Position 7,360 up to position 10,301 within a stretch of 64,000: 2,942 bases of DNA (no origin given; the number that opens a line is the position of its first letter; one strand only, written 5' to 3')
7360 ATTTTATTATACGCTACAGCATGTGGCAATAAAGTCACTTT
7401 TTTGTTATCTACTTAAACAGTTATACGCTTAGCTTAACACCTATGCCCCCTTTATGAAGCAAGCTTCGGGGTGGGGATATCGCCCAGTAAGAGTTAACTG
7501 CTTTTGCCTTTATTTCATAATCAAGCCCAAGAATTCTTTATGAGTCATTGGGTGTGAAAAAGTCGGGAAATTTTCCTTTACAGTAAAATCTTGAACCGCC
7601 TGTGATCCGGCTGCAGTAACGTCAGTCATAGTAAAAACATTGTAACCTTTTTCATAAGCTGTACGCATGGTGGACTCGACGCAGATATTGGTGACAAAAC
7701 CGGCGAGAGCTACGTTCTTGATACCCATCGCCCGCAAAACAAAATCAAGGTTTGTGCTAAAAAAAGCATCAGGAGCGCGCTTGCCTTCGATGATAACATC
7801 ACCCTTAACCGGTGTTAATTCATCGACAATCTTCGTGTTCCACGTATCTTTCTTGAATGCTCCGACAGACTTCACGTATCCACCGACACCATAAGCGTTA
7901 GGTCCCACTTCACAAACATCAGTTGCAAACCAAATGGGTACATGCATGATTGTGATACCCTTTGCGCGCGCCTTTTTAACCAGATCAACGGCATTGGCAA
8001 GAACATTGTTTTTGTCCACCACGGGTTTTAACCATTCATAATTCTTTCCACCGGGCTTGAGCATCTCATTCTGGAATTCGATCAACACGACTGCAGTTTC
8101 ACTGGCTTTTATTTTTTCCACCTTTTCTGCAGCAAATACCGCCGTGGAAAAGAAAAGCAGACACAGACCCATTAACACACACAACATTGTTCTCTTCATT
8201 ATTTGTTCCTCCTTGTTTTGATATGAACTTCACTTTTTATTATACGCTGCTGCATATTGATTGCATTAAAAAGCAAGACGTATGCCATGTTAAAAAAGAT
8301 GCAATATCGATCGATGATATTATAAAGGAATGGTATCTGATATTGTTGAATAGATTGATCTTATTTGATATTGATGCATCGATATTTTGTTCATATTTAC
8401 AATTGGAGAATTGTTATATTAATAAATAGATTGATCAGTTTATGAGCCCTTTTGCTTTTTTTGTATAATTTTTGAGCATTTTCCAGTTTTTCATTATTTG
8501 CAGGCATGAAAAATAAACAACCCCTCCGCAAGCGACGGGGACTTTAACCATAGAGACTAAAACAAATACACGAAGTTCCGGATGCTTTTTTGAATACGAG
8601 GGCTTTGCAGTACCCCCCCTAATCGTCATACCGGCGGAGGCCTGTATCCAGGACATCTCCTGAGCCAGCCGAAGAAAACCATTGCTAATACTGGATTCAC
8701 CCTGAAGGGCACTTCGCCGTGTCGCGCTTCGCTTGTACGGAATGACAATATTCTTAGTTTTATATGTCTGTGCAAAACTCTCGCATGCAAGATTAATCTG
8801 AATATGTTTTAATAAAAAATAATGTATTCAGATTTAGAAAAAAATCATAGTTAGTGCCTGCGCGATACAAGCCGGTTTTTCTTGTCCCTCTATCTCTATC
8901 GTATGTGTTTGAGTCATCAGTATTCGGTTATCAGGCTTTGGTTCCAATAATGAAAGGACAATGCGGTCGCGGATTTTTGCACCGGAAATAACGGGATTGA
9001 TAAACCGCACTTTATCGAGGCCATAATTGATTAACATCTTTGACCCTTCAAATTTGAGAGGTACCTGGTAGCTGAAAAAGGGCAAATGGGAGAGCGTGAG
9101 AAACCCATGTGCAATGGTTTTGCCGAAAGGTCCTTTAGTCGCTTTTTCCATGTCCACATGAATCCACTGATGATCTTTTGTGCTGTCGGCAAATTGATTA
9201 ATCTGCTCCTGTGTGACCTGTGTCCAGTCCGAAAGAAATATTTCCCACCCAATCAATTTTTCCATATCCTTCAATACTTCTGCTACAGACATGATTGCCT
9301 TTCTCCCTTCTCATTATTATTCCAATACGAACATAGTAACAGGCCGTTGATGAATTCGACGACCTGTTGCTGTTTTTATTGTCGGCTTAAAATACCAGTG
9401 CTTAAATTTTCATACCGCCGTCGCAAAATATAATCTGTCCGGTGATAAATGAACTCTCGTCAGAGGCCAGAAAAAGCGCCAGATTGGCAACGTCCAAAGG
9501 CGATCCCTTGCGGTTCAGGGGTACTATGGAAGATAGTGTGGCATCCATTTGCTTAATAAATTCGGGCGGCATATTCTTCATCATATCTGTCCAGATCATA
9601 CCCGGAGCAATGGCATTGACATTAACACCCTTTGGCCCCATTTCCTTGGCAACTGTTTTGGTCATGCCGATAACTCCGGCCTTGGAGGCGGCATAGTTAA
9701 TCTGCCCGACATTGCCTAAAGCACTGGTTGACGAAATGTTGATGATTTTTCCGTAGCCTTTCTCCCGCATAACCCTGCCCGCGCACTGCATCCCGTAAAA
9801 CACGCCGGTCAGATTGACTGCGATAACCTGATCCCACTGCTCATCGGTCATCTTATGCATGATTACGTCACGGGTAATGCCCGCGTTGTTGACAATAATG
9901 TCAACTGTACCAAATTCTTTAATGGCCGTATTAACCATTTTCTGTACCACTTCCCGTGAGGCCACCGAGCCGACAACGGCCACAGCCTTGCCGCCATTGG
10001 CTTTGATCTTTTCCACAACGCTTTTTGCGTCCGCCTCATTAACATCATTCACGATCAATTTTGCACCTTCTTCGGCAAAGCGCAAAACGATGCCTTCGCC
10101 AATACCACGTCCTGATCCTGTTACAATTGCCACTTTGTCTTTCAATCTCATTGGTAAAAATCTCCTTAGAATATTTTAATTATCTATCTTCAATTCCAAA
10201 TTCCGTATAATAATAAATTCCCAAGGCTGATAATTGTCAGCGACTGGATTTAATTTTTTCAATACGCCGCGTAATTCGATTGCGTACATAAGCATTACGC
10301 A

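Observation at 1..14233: Self-contained sigma54 regulon for anaerobic breakdown of an unknown hydroxy-acid/amide substrate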

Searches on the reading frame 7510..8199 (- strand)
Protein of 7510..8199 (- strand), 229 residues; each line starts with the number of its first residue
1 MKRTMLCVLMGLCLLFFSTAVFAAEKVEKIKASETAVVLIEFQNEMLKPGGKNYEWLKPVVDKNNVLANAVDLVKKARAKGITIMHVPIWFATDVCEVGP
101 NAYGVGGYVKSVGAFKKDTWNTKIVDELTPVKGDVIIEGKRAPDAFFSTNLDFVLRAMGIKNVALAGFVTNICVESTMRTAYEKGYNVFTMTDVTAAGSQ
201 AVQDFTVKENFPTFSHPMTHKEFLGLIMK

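Call 3: search_protein_families(library=pfam, proteins=[window:7510-8199:-])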
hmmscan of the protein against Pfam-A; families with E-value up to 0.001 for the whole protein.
window:7510-8199:- (229 aa): 1 family
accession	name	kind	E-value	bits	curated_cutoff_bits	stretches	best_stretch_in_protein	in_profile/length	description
PF00857.26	Isochorismatase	-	2.7e-37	129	27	1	35-221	1-174/175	Isochorismatase domain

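Call 5: search_protein_families(library=ncbifam, proteins=[window:7510-8199:-])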
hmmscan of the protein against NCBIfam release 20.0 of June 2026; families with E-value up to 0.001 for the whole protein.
window:7510-8199:- (229 aa): 5 families
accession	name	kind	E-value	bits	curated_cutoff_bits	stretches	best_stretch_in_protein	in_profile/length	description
TIGR03614.1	RutB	equivalog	1.8e-24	86.6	377.95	1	29-209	10-201/226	pyrimidine utilization protein B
NF050097.1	BiurAmidohydBiuH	equivalog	8.8e-23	80.9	370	1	29-205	13-196/221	biuret amidohydrolase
NF008517.0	PRK11440.1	equivalog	3.8e-22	79.1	195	1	29-218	3-179/188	hydrolase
NF041461.1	C_hydro_YcaC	equivalog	1.7e-07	31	310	1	150-204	90-146/201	isochorismate family cysteine hydrolase YcaC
NF008623.0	PRK11609.1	equivalog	1.3e-05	25.2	174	1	148-194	131-177/213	bifunctional nicotinamidase/pyrazinamidase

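Call 44: find_homologous_proteins(query=window:7510-8199:-, max_evalue=1e-10)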
Query window:7510-8199:- (229 aa): 725 proteins with E <= 1e-10 among 1102 candidates; the best 120 are listed.
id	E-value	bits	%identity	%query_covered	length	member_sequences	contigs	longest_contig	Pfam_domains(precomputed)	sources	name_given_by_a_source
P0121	9.8e-144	494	95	100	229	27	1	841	PF00857.27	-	-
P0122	6.2e-138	475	92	100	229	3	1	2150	PF00857.27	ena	-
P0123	2.0e-136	471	92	99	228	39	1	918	PF00857.27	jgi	-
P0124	3.7e-136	470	91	99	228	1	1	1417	PF00857.27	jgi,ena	-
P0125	4.9e-135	466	90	98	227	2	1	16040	PF00857.27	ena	-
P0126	1.3e-134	465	94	95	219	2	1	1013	PF00857.27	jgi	jgi:nicotinamidase-related amidase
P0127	3.0e-134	463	92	99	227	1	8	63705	PF00857.27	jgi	jgi:nicotinamidase-related amidase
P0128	9.6e-134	462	92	96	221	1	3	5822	PF00857.27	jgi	jgi:nicotinamidase-related amidase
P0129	6.0e-133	459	91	100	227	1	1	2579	PF00857.27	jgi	jgi:nicotinamidase-related amidase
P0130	8.0e-133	459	94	96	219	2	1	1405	PF00857.27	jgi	jgi:nicotinamidase-related amidase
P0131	3.1e-129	447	92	95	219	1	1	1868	PF00857.27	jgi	jgi:nicotinamidase-related amidase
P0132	1.7e-121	422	82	99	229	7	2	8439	PF00857.27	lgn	-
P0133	4.5e-113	394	77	99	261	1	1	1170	PF00857.27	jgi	jgi:ureidoacrylate peracid hydrolase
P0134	1.2e-104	367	70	99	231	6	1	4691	PF00857.27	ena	-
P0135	5.1e-100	351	93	73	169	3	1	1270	PF00857.27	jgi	jgi:nicotinamidase-related amidase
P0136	8.5e-89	315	62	98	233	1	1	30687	PF00857.27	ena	-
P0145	1.2e-67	246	58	85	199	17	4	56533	PF00857.27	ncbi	ncbi:MAG: cysteine hydrolase family protein [Anaerolineae bacterium]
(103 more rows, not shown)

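Call 45: find_encoding_contigs(protein=P0127, flank=10000, max_places=3)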
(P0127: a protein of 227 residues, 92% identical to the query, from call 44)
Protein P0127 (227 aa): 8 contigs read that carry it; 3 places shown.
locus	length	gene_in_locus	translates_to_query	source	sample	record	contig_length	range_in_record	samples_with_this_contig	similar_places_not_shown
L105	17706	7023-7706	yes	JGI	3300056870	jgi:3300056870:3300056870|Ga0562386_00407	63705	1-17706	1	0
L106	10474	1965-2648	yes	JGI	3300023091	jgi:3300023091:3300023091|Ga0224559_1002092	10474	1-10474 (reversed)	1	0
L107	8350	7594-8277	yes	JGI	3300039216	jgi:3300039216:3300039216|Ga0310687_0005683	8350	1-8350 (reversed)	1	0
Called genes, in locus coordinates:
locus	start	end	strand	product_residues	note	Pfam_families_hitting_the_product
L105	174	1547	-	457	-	-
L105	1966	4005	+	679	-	PF26965:MimR_N, PF00158:Sigma54_activat, PF01078:Mg_chelatase (faint), PF14532:Sigma54_activ_2, PF07728:AAA_5, PF25601:AAA_lid_14, PF02954:HTH_8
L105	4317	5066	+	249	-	PF00106:adh_short, PF08659:KR, PF13561:adh_short_C2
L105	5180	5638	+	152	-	PF01575:MaoC_dehydratas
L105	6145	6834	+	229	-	PF00857:Isochorismatase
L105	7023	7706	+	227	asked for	PF00857:Isochorismatase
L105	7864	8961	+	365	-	PF00465:Fe-ADH, PF13685:Fe-ADH_2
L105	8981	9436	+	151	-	PF11794:HpaB_N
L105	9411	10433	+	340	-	PF11794:HpaB_N, PF03241:HpaB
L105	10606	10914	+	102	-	PF27236:AF_0334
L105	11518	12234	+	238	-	PF00440:TetR_N, PF08359:TetR_C_4 (weak)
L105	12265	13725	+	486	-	PF11794:HpaB_N, PF03241:HpaB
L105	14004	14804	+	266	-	PF23441:SDR, PF00106:adh_short, PF08659:KR, PF13561:adh_short_C2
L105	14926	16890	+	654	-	PF00724:Oxidored_FMN, PF01262:AlaDh_PNT_C (faint), PF13738:Pyr_redox_3 (faint), PF00890:FAD_binding_2 (faint), PF07992:Pyr_redox_2, PF12831:FAD_oxidored (weak), PF13450:NAD_binding_8, PF00070:Pyr_redox, +4 more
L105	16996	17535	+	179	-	PF00857:Isochorismatase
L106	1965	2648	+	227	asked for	PF00857:Isochorismatase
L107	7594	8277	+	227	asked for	PF00857:Isochorismatase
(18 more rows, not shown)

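Call 46: find_encoding_contigs(protein=P0125, flank=10000, max_places=1)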
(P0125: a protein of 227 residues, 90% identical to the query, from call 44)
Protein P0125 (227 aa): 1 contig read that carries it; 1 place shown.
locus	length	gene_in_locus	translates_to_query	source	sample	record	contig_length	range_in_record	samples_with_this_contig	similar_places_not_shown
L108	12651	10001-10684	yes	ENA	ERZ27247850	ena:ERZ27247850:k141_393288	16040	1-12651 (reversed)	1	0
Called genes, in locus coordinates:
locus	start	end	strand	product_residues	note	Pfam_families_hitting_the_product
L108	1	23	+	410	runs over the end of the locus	PF13433:Peripla_BP_5, PF13458:Peripla_BP_6, PF01094:ANF_receptor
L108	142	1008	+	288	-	PF02653:BPD_transp_2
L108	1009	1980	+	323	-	PF02653:BPD_transp_2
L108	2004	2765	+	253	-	PF00005:ABC_tran, PF13304:AAA_21 (faint), PF12399:BCA_ABC_TP_C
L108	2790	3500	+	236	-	PF00005:ABC_tran, PF13304:AAA_21 (faint)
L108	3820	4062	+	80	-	PF14451:Ub-Mut7C (weak)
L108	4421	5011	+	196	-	PF00111:Fer2 (weak), PF13085:Fer2_3 (weak), PF01799:Fer2_2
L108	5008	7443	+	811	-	PF01315:Ald_Xan_dh_C, PF02738:MoCoBD_1, PF20256:MoCoBD_2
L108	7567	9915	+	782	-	PF00941:FAD_binding_5, PF14691:Fer4_20, PF01946:Thi4 (weak), PF01266:DAO (weak), PF07992:Pyr_redox_2, PF13450:NAD_binding_8, PF13738:Pyr_redox_3, PF03450:CO_deh_flav_C, +8 more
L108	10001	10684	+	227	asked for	PF00857:Isochorismatase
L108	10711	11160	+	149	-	PF01946:Thi4 (weak), PF00890:FAD_binding_2 (weak), PF01266:DAO (weak), PF07992:Pyr_redox_2, PF13450:NAD_binding_8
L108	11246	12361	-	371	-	PF02463:SMC_N (faint), PF00005:ABC_tran, PF17912:OB_MalK, PF08402:TOBE_2 (weak), PF03459:TOBE (weak)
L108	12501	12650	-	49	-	?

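Call 48: search_solved_structures(query=window:7510-8199:-, max_evalue=0.00001, show_alignments=2)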
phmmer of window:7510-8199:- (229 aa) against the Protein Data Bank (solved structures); distinct sequences matched with E-value up to 0.00001: 24.
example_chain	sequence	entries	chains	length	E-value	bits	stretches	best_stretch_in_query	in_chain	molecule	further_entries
3kl2_A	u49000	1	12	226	3.8e-54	186.7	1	21-224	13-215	Putative isochorismatase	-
8bkd_A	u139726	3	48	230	3e-17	66.1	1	32-203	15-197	Ureidoacrylate amidohydrolase RutB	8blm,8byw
8bln_A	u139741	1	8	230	5.6e-17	65.2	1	32-203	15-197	Ureidoacrylate amidohydrolase RutB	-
8bll_A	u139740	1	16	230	7.5e-16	61.5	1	32-203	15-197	Ureidoacrylate amidohydrolase RutB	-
6xjm_A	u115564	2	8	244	8.9e-16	61.3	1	30-199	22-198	Biuret hydrolase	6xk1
3hb7_A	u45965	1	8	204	6.7e-13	51.9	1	117-222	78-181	Isochorismatase hydrolase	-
3txy_A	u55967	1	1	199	1.8e-12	50.5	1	134-218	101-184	Isochorismatase family protein family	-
3eef_A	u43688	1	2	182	7.6e-12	48.5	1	121-198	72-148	N-carbamoylsarcosine amidase related protein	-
1j2r_A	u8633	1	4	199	9.5e-12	48.1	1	22-224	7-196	Hypothetical isochorismatase family protein yecD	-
6azo_A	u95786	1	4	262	1.9e-11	47.2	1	34-197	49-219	Putative amidase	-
6xix_A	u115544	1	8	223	2.9e-11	46.6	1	33-197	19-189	Cysteine hydrolase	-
6azs_A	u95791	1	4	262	2.9e-11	46.5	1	34-197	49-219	Putative amidase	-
3irv_A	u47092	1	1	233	3.8e-11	46.1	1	33-198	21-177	CYSTEINE HYDROLASE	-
5bk6_A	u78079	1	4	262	4.7e-11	45.9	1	34-197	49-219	Putative amidase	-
6azn_A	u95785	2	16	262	4.7e-10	42.6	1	34-197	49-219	Putative amidase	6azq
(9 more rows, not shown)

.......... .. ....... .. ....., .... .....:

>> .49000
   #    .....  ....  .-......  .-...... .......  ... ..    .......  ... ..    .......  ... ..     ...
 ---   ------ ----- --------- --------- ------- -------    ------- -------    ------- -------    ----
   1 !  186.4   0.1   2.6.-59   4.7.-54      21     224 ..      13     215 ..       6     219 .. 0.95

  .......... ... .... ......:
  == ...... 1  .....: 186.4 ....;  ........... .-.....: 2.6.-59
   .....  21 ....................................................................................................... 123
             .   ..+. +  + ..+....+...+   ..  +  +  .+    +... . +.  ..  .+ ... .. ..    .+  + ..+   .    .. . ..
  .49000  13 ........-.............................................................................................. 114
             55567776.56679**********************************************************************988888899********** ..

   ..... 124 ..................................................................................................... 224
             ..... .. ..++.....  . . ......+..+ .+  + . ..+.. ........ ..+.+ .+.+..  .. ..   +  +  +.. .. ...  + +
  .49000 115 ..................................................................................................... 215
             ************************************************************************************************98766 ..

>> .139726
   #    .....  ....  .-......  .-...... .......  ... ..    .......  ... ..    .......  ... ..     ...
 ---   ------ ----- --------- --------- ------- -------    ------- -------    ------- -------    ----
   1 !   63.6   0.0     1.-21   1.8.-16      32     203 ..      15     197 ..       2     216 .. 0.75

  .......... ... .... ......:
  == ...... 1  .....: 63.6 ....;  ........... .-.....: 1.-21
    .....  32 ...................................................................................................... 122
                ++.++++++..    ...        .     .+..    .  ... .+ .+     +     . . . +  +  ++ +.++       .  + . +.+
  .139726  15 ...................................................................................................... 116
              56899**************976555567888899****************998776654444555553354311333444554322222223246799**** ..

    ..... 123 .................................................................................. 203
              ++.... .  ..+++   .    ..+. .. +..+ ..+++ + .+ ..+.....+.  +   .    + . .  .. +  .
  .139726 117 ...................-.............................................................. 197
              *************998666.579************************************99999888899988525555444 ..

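Call 73: find_encoding_contigs(protein=P0136, flank=8000, max_places=1)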
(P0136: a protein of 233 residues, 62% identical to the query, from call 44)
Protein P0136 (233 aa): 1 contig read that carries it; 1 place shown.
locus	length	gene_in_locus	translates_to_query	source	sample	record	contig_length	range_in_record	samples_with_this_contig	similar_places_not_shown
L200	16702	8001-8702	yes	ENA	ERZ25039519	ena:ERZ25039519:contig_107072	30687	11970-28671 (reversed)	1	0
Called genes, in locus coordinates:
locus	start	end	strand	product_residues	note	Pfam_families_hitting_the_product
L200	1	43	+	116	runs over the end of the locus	-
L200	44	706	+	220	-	-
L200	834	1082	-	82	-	-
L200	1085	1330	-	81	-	-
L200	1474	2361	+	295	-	PF12224:Amidoligase_2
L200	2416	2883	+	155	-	PF06094:GGACT, PF13772:AIG2_2 (weak)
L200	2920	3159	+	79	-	PF17989:ALP_N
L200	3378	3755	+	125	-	PF21522:MreB-like_C (faint)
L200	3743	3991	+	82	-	-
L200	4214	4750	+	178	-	PF13408:Zn_ribbon_recom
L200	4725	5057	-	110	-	-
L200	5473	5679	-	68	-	PF05598:DUF772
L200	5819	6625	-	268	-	PF09339:HTH_IclR, PF01614:IclR_C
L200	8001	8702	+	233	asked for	PF00857:Isochorismatase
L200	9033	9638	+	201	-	PF04309:G3P_antiterm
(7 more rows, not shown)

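Call 74: find_encoding_contigs(protein=P0145, flank=8000, max_places=2)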
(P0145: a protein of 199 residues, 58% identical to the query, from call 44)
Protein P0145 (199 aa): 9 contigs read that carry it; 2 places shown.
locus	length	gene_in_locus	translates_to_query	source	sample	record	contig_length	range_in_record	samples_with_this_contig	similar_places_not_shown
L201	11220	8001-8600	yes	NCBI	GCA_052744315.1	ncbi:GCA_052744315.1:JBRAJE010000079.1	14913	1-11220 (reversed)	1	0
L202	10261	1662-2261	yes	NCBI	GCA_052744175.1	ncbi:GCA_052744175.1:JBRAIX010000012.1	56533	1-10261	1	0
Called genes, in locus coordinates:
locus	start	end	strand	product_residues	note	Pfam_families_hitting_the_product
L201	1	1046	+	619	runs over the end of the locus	PF01541:GIY-YIG, PF27096:UvrC_M, PF02151:UVR, PF22920:UvrC_RNaseH, PF08459:UvrC_RNaseH_dom, PF12826:HHH_2, PF14520:HHH_5, PF00633:HHH (weak)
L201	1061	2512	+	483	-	PF02310:B12-binding, PF04055:Radical_SAM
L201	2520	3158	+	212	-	PF01966:HD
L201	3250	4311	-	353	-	PF01545:Cation_efflux, PF16916:ZT_dimer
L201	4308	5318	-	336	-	PF01208:URO-D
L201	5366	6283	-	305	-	PF12911:OppC_N, PF00528:BPD_transp_1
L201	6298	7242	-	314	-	PF19300:BPD_transp_1_N, PF00528:BPD_transp_1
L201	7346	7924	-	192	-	PF00496:SBP_bac_5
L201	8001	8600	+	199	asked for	PF00857:Isochorismatase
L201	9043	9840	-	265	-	PF01261:AP_endonuc_2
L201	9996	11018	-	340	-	PF01408:GFO_IDH_MocA, PF22725:GFO_IDH_MocA_C3, PF02894:GFO_IDH_MocA_C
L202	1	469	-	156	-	?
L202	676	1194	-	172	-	PF00266:Aminotran_5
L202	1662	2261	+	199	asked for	PF00857:Isochorismatase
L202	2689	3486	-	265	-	PF01261:AP_endonuc_2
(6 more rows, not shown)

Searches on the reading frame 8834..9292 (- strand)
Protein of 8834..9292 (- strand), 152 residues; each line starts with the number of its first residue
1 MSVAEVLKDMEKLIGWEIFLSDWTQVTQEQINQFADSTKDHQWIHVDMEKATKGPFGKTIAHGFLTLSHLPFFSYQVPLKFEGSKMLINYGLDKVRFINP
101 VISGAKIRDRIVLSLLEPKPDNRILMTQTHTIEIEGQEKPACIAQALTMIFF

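Call 3: search_protein_families(library=pfam, proteins=[window:8834-9292:-])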
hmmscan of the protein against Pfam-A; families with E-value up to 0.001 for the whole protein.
window:8834-9292:- (152 aa): 1 family
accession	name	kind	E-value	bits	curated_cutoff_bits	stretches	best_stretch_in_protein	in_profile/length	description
PF01575.25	MaoC_dehydratas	-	1e-22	80.5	27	1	16-113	8-101/123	MaoC like domain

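Call 5: search_protein_families(library=ncbifam, proteins=[window:8834-9292:-])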
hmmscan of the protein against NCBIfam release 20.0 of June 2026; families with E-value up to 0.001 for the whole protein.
window:8834-9292:- (152 aa): 2 families
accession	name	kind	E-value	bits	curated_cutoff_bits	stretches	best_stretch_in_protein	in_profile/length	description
TIGR02278.1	PaaN-DH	equivalog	6.6e-15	54.4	562.8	1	8-124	523-636/664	phenylacetic acid degradation bifunctional protein PaaZ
NF038241.1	RipB_Ich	equivalog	0.0005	20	340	1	37-138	52-152/175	(R)-specific enoyl-CoA hydratase RipB/Ich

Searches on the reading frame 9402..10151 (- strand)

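Call 3: search_protein_families(library=pfam, proteins=[window:9402-10151:-])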
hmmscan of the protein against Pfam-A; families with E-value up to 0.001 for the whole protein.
window:9402-10151:- (249 aa): 3 families
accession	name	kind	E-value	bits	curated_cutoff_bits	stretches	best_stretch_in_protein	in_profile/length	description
PF13561.12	adh_short_C2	-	8e-68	229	27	1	15-247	6-235/236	Enoyl-(Acyl carrier protein) reductase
PF00106.31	adh_short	-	6.3e-59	199.2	26.6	1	6-194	1-190/195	short chain dehydrogenase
PF08659.16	KR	-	4.1e-16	59.8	22.6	1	9-159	4-155/180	KR domain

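Call 5: search_protein_families(library=ncbifam, proteins=[window:9402-10151:-])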
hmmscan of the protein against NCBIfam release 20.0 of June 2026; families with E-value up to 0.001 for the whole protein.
window:9402-10151:- (249 aa): 233 families (the best 25 are shown)
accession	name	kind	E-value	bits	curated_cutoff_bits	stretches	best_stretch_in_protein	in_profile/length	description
NF004198.0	PRK05653.1-3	equivalog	5.4e-91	304.4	296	1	3-249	5-248/248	3-oxoacyl-ACP reductase FabG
TIGR01830.1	3oxo_ACP_reduc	equivalog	1e-80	270.9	297.75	1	8-247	1-238/239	3-oxoacyl-[acyl-carrier-protein] reductase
NF005559.1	PRK07231.1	subfamily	1.6e-75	253.8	215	1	2-248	1-248/249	glucose 1-dehydrogenase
NF004197.0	PRK05653.1-1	equivalog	1.3e-73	247.7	332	1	2-248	4-247/249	3-oxoacyl-ACP reductase FabG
NF009466.0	PRK12826.1-2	subfamily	2e-69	233.8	222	1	5-248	3-245/248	3-oxoacyl-ACP reductase FabG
TIGR01829.1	AcAcCoA_reduct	subfamily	4.9e-66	222.8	302.1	1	6-247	1-240/242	acetoacetyl-CoA reductase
NF006493.1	PRK08936.1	subfamily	5.4e-64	216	420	1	3-248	5-251/261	glucose-1-dehydrogenase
NF009464.0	PRK12824.1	subfamily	8.5e-64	215.5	269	1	5-247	2-242/245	3-oxoacyl-ACP reductase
NF004791.0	PRK06138.1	equivalog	1.3e-63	214.6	312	1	1-248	1-250/252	SDR family oxidoreductase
NF005681.0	PRK07478.1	subfamily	1.7e-63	214.4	267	1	1-249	2-251/254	SDR family oxidoreductase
TIGR02415.1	23BDH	subfamily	5.8e-63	212.7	304.35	1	6-248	1-252/254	acetoin reductase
NF009468.0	PRK12826.1-4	equivalog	7.9e-63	212.5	318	1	2-247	4-247/256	SDR family oxidoreductase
NF004199.0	PRK05653.1-4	equivalog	3.8e-62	210.1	301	1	1-248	1-246/247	3-oxoacyl-ACP reductase FabG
NF004200.0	PRK05653.1-5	equivalog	1.9e-61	207.7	273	1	6-247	3-241/242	3-oxoacyl-ACP reductase FabG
NF006072.0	PRK08217.1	subfamily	5e-61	206.7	298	1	1-249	1-253/253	3-ketoacyl-(acyl-carrier-protein) reductase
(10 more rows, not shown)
